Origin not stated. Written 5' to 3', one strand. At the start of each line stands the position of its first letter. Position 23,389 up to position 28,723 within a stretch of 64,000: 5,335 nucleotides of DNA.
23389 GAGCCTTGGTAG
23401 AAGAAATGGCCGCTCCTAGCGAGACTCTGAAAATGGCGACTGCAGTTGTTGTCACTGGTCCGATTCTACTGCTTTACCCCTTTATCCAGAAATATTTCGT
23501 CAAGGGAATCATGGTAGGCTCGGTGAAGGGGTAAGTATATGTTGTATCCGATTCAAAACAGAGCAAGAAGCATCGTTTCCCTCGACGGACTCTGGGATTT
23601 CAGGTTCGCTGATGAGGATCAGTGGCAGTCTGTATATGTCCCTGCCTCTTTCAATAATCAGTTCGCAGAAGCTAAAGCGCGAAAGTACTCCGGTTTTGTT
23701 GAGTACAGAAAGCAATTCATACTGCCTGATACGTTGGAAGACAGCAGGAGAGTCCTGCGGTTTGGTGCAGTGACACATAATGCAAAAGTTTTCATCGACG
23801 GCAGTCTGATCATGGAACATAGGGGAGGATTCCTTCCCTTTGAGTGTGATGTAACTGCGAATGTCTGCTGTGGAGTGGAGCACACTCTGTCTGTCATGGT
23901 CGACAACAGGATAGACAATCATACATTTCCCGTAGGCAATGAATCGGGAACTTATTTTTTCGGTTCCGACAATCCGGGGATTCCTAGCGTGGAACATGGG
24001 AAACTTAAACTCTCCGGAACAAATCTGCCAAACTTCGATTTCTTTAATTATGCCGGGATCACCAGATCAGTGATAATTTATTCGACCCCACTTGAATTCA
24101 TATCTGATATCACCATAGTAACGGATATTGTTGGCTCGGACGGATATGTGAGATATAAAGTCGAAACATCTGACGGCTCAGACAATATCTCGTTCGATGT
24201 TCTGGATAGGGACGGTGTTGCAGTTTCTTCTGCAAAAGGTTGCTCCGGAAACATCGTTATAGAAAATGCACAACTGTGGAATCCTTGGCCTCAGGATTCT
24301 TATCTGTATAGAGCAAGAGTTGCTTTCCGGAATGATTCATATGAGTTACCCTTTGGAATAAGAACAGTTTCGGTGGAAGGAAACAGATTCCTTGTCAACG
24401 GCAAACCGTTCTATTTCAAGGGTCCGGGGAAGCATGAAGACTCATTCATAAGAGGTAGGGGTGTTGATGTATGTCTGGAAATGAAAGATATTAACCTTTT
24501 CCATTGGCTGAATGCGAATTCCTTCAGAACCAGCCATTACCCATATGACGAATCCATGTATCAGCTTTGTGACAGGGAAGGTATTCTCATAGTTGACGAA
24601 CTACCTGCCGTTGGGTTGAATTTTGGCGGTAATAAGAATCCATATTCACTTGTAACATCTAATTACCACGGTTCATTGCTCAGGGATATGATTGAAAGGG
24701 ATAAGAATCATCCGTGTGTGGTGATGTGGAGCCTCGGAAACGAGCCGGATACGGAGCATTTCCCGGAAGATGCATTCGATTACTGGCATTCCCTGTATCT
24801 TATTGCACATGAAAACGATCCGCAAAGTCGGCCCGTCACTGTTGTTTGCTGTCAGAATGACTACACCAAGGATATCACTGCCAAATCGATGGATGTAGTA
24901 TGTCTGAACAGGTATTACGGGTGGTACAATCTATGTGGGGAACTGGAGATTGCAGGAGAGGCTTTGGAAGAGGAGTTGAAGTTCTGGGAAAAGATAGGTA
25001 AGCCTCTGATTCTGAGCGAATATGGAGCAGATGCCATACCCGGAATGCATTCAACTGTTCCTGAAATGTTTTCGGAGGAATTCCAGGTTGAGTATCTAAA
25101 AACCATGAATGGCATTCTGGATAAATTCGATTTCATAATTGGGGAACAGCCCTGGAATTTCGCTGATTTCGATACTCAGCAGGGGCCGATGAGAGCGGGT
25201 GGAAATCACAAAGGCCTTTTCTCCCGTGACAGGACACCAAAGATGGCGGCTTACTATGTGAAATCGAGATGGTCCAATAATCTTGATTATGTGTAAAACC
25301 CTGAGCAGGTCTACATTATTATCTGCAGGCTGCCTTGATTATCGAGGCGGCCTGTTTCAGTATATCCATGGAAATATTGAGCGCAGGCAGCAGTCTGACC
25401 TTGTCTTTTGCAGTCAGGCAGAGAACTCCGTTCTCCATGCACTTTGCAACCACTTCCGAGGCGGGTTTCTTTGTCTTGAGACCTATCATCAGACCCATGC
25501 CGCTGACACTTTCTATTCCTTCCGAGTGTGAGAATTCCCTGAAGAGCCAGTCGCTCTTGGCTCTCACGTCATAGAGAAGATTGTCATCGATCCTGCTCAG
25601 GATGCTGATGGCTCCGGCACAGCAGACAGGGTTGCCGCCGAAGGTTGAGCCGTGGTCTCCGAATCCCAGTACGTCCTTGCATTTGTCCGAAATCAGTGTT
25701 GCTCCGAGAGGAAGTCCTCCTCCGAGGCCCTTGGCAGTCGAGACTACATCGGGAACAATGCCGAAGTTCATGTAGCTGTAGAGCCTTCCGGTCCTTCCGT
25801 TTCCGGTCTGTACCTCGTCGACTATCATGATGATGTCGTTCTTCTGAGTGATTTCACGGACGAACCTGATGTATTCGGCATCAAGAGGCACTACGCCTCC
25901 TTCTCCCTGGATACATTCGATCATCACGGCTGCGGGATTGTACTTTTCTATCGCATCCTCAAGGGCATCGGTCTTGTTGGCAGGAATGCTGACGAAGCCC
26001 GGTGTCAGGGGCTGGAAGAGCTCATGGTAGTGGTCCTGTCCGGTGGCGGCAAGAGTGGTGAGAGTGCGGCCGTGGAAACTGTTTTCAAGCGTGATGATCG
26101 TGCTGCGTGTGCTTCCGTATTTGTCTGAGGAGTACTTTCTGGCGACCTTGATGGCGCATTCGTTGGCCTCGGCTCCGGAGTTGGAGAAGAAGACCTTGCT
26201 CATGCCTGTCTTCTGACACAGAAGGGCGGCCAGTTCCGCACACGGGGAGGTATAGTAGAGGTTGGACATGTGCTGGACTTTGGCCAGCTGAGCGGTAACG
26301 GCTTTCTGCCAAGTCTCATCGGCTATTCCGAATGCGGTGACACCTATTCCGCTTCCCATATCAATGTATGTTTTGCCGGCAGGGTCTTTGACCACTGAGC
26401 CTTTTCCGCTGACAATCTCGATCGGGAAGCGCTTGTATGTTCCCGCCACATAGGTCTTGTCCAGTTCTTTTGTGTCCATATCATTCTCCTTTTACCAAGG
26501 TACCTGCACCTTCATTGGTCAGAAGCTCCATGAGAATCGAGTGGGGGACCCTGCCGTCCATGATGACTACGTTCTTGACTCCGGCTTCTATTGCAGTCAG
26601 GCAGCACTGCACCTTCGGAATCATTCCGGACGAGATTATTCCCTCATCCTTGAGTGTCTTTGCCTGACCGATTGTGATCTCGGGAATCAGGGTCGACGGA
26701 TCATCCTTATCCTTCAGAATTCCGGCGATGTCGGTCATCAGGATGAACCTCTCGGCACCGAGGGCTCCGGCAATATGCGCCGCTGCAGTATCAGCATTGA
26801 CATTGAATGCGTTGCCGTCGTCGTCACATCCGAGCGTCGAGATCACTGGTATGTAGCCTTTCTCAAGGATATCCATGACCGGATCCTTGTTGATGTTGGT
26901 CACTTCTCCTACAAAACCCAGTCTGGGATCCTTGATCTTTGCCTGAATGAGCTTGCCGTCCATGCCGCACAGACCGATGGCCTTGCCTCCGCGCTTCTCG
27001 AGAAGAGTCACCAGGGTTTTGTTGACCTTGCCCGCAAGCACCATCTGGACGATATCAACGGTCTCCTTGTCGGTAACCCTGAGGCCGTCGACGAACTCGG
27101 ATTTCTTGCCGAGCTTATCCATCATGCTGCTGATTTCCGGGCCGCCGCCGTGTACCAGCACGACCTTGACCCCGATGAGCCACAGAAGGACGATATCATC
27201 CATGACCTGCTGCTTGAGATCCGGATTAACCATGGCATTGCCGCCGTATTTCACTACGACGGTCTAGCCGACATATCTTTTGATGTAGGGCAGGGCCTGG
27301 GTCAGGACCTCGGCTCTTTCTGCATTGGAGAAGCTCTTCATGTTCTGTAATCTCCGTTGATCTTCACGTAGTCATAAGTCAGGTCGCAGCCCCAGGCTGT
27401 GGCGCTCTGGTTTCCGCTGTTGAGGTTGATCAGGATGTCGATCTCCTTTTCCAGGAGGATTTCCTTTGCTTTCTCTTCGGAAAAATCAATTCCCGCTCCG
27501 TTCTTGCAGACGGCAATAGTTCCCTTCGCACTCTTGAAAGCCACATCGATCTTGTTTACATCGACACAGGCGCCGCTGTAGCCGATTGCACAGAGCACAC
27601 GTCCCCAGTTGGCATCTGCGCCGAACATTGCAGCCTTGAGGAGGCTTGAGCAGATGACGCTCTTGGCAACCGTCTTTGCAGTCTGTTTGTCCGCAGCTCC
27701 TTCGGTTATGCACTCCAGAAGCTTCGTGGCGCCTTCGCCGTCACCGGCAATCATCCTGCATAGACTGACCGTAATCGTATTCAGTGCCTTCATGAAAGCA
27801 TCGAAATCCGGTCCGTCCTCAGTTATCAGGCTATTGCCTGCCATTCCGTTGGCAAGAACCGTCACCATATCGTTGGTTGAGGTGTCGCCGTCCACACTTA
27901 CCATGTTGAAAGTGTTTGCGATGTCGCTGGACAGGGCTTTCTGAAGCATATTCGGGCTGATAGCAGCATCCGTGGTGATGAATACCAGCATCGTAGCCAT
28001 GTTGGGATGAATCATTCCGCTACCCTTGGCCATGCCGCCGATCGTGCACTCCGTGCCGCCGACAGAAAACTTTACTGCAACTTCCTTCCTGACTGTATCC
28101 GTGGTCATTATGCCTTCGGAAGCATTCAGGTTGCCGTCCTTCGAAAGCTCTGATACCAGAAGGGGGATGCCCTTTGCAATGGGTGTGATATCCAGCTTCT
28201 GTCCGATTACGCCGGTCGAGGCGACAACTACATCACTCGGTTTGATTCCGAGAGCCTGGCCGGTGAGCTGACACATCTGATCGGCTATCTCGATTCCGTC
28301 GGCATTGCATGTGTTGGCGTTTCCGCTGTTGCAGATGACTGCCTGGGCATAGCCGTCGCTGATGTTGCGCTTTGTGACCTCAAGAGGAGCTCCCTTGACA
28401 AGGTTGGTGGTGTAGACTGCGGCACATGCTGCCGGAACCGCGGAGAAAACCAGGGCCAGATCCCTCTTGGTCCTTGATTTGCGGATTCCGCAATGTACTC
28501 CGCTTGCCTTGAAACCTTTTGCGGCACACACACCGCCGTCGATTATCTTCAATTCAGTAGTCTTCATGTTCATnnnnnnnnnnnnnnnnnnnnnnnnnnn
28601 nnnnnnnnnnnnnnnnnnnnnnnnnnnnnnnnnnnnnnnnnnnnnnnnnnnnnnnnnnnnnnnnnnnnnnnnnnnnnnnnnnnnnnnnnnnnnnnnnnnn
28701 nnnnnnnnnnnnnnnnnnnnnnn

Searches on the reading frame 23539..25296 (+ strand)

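Call 57: search_protein_families(library=pfam, proteins=[window:23539-25296:+], max_evalue=1e-8)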
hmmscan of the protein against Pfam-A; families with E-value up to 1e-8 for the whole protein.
window:23539-25296:+ (585 aa): 2 families
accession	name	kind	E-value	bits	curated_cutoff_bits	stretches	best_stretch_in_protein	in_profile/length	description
PF02836.23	Glyco_hydro_2_C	-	3.8e-72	243.4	21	1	277-580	1-299/302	Glycosyl hydrolases family 2, TIM barrel domain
PF02837.24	Glyco_hydro_2_N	-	3.1e-17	63.4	28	1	15-123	4-135/169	Glycosyl hydrolases family 2, sugar binding domain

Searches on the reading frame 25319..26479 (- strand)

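Call 57: search_protein_families(library=pfam, proteins=[window:25319-26479:-], max_evalue=1e-8)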
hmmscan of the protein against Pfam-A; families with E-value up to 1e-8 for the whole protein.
window:25319-26479:- (386 aa): 1 family
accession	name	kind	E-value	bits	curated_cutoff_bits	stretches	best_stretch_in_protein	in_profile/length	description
PF00202.27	Aminotran_3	-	3.9e-98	329.2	30.5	1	12-384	3-402/403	Aminotransferase class-III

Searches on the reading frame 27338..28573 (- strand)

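Call 57: search_protein_families(library=pfam, proteins=[window:27338-28573:-], max_evalue=1e-8)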
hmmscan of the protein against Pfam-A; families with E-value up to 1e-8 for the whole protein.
window:27338-28573:- (411 aa): 1 family
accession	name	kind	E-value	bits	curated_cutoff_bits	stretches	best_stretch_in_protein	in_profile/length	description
PF01960.23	ArgJ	-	2.1e-148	494.5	32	1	22-411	1-377/377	ArgJ family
